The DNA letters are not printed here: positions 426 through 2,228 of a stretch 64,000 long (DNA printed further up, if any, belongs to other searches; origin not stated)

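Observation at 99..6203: Periplasmic methanethiol-oxidase (SBP56/MtoX) module with its own outer-membrane channel and redox-maturation genes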

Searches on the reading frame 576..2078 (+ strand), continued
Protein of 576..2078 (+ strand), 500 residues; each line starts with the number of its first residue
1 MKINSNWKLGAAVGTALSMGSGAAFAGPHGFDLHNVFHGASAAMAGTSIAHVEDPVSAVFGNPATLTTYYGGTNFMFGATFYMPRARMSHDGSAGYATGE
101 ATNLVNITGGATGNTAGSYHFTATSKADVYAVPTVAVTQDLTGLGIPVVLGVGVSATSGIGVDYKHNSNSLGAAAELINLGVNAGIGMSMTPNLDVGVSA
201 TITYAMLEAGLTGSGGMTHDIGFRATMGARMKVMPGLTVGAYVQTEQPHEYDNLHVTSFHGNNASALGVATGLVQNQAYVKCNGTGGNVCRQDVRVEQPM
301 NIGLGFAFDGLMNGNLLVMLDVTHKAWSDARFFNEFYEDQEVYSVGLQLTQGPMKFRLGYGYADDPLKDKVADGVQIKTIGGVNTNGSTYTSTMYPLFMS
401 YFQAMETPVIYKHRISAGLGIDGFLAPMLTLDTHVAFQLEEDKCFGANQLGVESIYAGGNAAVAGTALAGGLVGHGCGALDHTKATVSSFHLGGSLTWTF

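Call 29: fold_search(model_id=the predicted structure, library=pdb)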
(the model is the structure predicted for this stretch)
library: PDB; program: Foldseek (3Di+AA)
matches with E <= 10: 779; with E <= 0.001: 355
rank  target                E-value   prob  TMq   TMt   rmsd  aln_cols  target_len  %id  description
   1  3bs0_A                5.3e-18  1.00  0.53  0.63   6.6       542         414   15  Crystal structure of the P. putida toluene transporter TodX (released 2008-06-10)
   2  3pf1_A                1.2e-16  1.00  0.55  0.64   7.0       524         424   12  E. coli FadL Asp348Ala mutant (released 2011-05-25)
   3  3pgs_A                1.4e-16  1.00  0.56  0.64   6.9       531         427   11  Phe3Gly mutant of EcFadL (released 2011-05-25)
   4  3pgu                  1.9e-16  1.00  0.54  0.65   9.4       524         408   10  Phe3Glu mutant of EcFadL (released 2011-05-25)
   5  3dwn_A                2.8e-16  1.00  0.56  0.65   7.4       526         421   11  Crystal structure of the long-chain fatty acid transporter FadL mutant A77E/S100R (released 2008-12-16)
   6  3brz                  4.6e-16  1.00  0.51  0.63   6.6       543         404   14  Crystal structure of the Pseudomonas putida toluene transporter TodX (released 2008-06-10)
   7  3pgs_B                5.2e-16  1.00  0.56  0.65   7.1       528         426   11  Phe3Gly mutant of EcFadL (released 2011-05-25)
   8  2r4l_A                9.6e-16  1.00  0.56  0.67   5.7       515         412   12  Crystal structure of the long-chain fatty acid transporter FadL mutant P34A (released 2008-09-16)
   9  1t1l_A                1.7e-15  1.00  0.57  0.66   6.9       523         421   12  Crystal structure of the long-chain fatty acid transporter FadL (released 2004-06-15)
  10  2r4l_C                1.8e-15  1.00  0.57  0.68   6.2       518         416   12  Crystal structure of the long-chain fatty acid transporter FadL mutant P34A (released 2008-09-16)
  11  6z38                  2.2e-15  1.00  0.51  0.61   7.1       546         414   14  TodX deltaS2S3 mutant monoaromatic hydrocarbon channel (released 2020-11-04)
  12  2r4p_A                3.9e-15  1.00  0.56  0.66   7.0       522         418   11  Crystal structure of the long-chain fatty acid transporter FadL mutant G212E (released 2008-09-16)
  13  3dwo                  4.1e-15  1.00  0.51  0.57   9.8       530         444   14  Crystal structure of a Pseudomonas aeruginosa FadL homologue (released 2008-12-16)
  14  2r88_A                5.1e-15  1.00  0.53  0.71   5.1       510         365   10  Crystal structure of the long-chain fatty acid transporter FadL mutant delta S3 kink (released 2008-09-23)
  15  2r4l_B                5.1e-15  1.00  0.53  0.62   6.4       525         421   12  Crystal structure of the long-chain fatty acid transporter FadL mutant P34A (released 2008-09-16)
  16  2r4o_A                5.4e-15  1.00  0.55  0.65   6.9       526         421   11  Crystal structure of the long-chain fatty acid transporter FadL mutant delta NPA (released 2008-09-16)
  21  6z34                  1.2e-13  1.00  0.47  0.61   8.4       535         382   15  CymD monoaromatic hydrocarbon channel (released 2020-11-04)
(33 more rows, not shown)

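Call 31: find_homologous_proteins(query=L001:3770-5065:+)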
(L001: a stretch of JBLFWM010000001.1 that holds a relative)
Query L001:3770-5065:+ (431 aa): 1177 proteins with E <= 0.001 among 8000 candidates; the best 120 are listed.
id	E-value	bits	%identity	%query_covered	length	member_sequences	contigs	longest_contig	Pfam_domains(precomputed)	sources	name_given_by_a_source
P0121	1.3e-280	949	99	96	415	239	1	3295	PF00487.31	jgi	-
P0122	2.5e-271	918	96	96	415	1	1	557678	PF00487.31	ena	-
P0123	1.2e-255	867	86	100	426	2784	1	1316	PF00487.31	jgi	-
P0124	8.1e-249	844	85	96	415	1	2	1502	PF00487.31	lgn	-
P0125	1.1e-248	844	85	96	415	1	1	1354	PF00487.31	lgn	-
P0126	1.7e-248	843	85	96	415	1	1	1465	PF00487.31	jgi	-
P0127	2.2e-248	843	85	96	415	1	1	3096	PF00487.31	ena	-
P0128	3.7e-243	826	85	96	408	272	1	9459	PF00487.31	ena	-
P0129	4.1e-240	816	83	95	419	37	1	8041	PF00487.31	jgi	-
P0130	1.0e-237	808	88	93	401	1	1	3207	PF00487.31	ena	-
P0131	2.0e-230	784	80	96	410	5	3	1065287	PF00487.31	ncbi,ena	-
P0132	9.6e-229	778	84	96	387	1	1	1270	PF00487.31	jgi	jgi:hypothetical protein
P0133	9.7e-229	778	83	97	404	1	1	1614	PF00487.31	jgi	-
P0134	1.5e-223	761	79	95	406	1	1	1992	PF00487.31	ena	-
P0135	8.4e-221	752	82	96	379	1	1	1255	PF00487.31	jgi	-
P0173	2.1e-197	675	73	94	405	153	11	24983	PF00487.31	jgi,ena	jgi:alkane 1-monooxygenase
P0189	8.0e-191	653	70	93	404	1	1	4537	PF00487.31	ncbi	-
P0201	2.6e-189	648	69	93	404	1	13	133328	PF00487.31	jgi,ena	jgi:alkane 1-monooxygenase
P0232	3.6e-185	634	67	93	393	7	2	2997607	PF00487.31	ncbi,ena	-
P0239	1.1e-182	626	68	92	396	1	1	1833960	PF00487.31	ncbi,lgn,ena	-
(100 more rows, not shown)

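Call 34: find_encoding_contigs(protein=P0232, flank=10000, max_places=3)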
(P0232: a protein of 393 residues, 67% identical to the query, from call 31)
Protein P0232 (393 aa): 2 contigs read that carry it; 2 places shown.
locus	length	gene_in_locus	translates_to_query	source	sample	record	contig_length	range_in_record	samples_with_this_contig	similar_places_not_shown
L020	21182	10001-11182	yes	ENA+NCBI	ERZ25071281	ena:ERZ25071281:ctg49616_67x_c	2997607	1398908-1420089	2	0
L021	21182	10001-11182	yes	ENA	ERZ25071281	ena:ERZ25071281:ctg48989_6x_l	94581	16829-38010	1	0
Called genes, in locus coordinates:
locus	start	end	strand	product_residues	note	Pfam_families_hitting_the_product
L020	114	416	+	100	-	-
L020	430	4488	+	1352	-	PF18076:FGAR-AT_N, PF18072:FGAR-AT_linker, PF02769:AIRS_C, PF22689:FGAR-AT_PurM_N-like, PF02769:AIRS_C, PF13507:GATase_5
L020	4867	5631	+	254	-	-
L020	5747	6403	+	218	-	-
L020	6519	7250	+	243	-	-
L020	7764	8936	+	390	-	PF13560:HTH_31, PF01381:HTH_3 (weak), PF06114:Peptidase_M78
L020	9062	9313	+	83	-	-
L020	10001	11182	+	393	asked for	PF00487:FA_desaturase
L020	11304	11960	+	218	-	-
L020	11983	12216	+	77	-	-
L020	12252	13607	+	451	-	PF03349:Toluene_X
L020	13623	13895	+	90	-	PF14026:SCO4226-like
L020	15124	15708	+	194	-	-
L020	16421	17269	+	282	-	PF00459:Inositol_P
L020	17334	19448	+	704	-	PF04453:LptD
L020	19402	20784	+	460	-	PF13623:SurA_N_2, PF13624:SurA_N_3, PF09312:SurA_N, PF13616:Rotamase_3, PF13145:Rotamase_2 (weak), PF00639:Rotamase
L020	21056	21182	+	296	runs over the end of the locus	PF04166:PdxA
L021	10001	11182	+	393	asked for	PF00487:FA_desaturase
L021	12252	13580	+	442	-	PF03349:Toluene_X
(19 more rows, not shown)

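Call 35: find_encoding_contigs(protein=P0239, flank=10000, max_places=3)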
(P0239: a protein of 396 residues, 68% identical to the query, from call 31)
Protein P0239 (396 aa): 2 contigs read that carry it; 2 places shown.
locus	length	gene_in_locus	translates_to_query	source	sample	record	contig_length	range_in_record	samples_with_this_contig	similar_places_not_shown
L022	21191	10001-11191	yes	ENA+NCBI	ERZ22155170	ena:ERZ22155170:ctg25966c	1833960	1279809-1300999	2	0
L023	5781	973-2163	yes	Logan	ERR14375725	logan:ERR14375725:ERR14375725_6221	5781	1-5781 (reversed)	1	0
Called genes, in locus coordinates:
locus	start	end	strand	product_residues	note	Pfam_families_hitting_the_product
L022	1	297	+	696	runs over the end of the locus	PF01138:RNase_PH, PF03725:RNase_PH_C, PF03726:PNPase, PF01138:RNase_PH, PF00013:KH_1, PF00575:S1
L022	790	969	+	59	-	PF06902:Fer4_19, PF13370:Fer4_13 (weak)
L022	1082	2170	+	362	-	PF00111:Fer2, PF00970:FAD_binding_6 (weak), PF00175:NAD_binding_1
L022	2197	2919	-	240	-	PF21157:DksA_N, PF01258:zf-dskA_traR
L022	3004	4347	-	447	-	PF13742:tRNA_anti_2, PF01336:tRNA_anti-codon, PF02601:Exonuc_VII_L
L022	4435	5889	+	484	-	PF00478:IMPDH, PF00571:CBS, PF01070:FMN_dh, PF03060:NMO, PF00977:His_biosynth (faint)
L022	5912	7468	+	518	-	PF00117:GATase, PF07722:Peptidase_C26 (weak), PF02540:NAD_synthase, PF00958:GMP_synt_C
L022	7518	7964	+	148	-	PF00383:dCMP_cyt_deam_1, PF14437:MafB19-deam, PF14439:Bd3614-deam (weak)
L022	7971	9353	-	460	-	PF00497:SBP_bac_3, PF01464:SLT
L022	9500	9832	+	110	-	-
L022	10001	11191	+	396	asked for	PF00487:FA_desaturase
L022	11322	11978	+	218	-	-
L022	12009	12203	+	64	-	-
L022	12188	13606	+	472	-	PF03349:Toluene_X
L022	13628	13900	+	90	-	PF14026:SCO4226-like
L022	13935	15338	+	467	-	PF13458:Peripla_BP_6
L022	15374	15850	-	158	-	PF03737:RraA-like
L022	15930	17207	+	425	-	PF00463:ICL, PF13714:PEP_mutase, PF00463:ICL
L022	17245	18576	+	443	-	PF00180:Iso_dh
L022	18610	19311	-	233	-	-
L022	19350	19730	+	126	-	PF01903:CbiX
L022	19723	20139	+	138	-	PF04304:DUF454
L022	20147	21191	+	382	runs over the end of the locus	PF00561:Abhydrolase_1, PF00756:Esterase (weak)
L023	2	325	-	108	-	?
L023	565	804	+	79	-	-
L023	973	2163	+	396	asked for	PF00487:FA_desaturase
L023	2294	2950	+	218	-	-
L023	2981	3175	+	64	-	-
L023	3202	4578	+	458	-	PF03349:Toluene_X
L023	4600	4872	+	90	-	PF14026:SCO4226-like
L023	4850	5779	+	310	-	?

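Call 39: list_cluster_members(proteins=[P0232, P0239, P0131, P0189, P0020, P0173, P0201])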
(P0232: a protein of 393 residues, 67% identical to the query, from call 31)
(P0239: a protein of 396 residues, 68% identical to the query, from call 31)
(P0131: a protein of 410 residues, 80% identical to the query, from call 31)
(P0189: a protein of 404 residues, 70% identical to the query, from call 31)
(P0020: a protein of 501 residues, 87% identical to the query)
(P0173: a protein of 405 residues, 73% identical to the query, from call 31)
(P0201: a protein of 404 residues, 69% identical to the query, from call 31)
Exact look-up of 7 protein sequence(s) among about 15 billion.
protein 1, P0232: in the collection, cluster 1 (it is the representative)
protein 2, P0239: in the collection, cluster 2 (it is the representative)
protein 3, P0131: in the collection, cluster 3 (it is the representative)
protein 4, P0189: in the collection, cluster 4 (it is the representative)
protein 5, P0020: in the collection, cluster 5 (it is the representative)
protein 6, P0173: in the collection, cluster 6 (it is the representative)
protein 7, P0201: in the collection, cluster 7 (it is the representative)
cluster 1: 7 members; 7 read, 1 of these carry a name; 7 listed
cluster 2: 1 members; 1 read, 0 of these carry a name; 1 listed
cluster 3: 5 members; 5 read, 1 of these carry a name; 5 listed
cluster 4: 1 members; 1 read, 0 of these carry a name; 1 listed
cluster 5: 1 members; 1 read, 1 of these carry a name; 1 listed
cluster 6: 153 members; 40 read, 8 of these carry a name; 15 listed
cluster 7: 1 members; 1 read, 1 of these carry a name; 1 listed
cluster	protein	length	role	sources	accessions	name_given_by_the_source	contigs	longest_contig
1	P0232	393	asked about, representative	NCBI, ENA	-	-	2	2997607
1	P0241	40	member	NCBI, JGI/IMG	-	hypothetical protein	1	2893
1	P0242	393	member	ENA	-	-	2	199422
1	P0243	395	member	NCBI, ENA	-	-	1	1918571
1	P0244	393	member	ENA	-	-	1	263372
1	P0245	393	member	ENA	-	-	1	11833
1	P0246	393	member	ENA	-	-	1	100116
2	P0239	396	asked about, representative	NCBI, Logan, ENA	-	-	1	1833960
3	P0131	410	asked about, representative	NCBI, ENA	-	-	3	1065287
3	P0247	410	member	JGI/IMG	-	alkane 1-monooxygenase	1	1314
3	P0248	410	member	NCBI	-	-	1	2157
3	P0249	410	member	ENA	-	-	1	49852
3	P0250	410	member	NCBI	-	-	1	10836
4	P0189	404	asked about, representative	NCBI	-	-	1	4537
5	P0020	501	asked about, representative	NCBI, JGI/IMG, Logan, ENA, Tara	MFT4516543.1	MAG: long-chain fatty acid transport protein [Gammaproteobacteria bacterium] | long-chain fatty acid transport protein | strand:+ start:409 stop:1914 length:1506 start_codon:yes stop_codon:yes gene_type:complete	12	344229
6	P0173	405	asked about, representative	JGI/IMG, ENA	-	alkane 1-monooxygenase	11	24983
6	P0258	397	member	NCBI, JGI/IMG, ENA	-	-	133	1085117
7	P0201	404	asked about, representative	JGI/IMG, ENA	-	alkane 1-monooxygenase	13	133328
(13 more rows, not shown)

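Call 40: find_encoding_contigs(protein=P0258, flank=10000, max_places=2)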
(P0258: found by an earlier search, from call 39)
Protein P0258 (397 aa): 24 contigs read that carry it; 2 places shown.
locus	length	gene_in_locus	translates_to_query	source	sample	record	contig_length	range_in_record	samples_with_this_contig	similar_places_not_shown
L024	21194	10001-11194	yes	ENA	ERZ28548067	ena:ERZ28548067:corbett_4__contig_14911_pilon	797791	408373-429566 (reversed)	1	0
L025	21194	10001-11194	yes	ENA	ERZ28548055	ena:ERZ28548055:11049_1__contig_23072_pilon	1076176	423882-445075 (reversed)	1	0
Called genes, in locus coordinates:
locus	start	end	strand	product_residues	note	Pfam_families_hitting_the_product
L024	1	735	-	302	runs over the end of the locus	PF06574:FAD_syn, PF01687:Flavokinase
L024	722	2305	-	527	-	PF03023:MurJ, PF01554:MatE (faint), PF13440:Polysacc_synt_3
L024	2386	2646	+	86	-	PF01649:Ribosomal_S20p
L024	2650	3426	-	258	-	PF00696:AA_kinase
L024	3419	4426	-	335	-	PF01018:GTP1_OBG, PF01926:MMR_HSR1, PF02421:FeoB_N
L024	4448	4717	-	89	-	PF01016:Ribosomal_L27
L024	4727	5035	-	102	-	PF00829:Ribosomal_L21p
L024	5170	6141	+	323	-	PF00348:polyprenyl_synt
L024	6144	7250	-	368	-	PF01134:GIDA (weak), PF01266:DAO (weak), PF01494:FAD_binding_3, PF03486:HI0933_like (weak), PF05834:Lycopene_cycl (weak), PF07992:Pyr_redox_2, PF13450:NAD_binding_8 (weak), PF22578:GGR_cat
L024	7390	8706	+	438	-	PF00909:Ammonium_transp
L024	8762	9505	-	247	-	PF00149:Metallophos, PF12850:Metallophos_2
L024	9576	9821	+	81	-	PF01197:Ribosomal_L31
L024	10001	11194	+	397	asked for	PF00487:FA_desaturase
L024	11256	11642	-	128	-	-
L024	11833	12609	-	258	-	PF04116:FA_hydroxylase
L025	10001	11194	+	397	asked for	PF00487:FA_desaturase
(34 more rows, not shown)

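Call 41: find_encoding_contigs(protein=P0131, flank=10000, max_places=2)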
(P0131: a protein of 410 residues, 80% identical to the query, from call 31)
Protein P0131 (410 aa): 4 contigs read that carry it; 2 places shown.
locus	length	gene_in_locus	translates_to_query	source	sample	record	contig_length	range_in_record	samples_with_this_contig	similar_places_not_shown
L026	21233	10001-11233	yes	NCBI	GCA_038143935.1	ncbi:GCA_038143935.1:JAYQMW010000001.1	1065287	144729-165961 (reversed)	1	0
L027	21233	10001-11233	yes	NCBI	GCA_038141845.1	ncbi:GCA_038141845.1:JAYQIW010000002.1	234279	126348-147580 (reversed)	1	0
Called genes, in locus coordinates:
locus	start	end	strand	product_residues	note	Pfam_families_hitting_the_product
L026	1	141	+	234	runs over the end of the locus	PF10411:DsbC_N, PF13098:Thioredoxin_2, PF13462:Thioredoxin_4 (faint)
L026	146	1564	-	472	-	PF00929:RNase_T, PF26016:ExoI_C (weak)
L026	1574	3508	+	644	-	PF02518:HATPase_c, PF00204:DNA_gyraseB, PF01751:Toprim, PF00986:DNA_gyraseB_C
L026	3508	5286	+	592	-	PF00521:DNA_topoisoIV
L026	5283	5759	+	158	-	PF03989:DNA_gyraseA_C (faint)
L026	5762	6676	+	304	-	PF01435:Peptidase_M48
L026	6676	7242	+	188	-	PF08207:EFP_N, PF01132:EFP, PF09285:Elong-fact-P_C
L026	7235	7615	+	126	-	-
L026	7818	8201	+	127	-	-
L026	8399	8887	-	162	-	PF00027:cNMP_binding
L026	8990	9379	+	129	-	-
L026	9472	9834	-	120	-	PF07885:Ion_trans_2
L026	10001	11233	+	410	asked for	PF00487:FA_desaturase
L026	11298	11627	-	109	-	PF04358:DsrC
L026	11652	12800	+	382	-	PF03441:FAD_binding_7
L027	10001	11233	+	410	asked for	PF00487:FA_desaturase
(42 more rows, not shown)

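Call 49: search_solved_structures(query=L001:3770-5065:+, max_evalue=0.01, show_alignments=1)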
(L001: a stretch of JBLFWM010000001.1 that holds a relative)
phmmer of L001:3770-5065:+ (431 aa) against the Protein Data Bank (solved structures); distinct sequences matched with E-value up to 0.01: 2.
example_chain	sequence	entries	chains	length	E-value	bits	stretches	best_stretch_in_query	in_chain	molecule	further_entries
8sbb_A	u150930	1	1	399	3.7e-28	102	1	145-381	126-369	Alkane 1-monooxygenase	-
8f6t_A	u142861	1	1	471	7.5e-26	94.4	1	138-380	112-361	Alkane 1-monooxygenase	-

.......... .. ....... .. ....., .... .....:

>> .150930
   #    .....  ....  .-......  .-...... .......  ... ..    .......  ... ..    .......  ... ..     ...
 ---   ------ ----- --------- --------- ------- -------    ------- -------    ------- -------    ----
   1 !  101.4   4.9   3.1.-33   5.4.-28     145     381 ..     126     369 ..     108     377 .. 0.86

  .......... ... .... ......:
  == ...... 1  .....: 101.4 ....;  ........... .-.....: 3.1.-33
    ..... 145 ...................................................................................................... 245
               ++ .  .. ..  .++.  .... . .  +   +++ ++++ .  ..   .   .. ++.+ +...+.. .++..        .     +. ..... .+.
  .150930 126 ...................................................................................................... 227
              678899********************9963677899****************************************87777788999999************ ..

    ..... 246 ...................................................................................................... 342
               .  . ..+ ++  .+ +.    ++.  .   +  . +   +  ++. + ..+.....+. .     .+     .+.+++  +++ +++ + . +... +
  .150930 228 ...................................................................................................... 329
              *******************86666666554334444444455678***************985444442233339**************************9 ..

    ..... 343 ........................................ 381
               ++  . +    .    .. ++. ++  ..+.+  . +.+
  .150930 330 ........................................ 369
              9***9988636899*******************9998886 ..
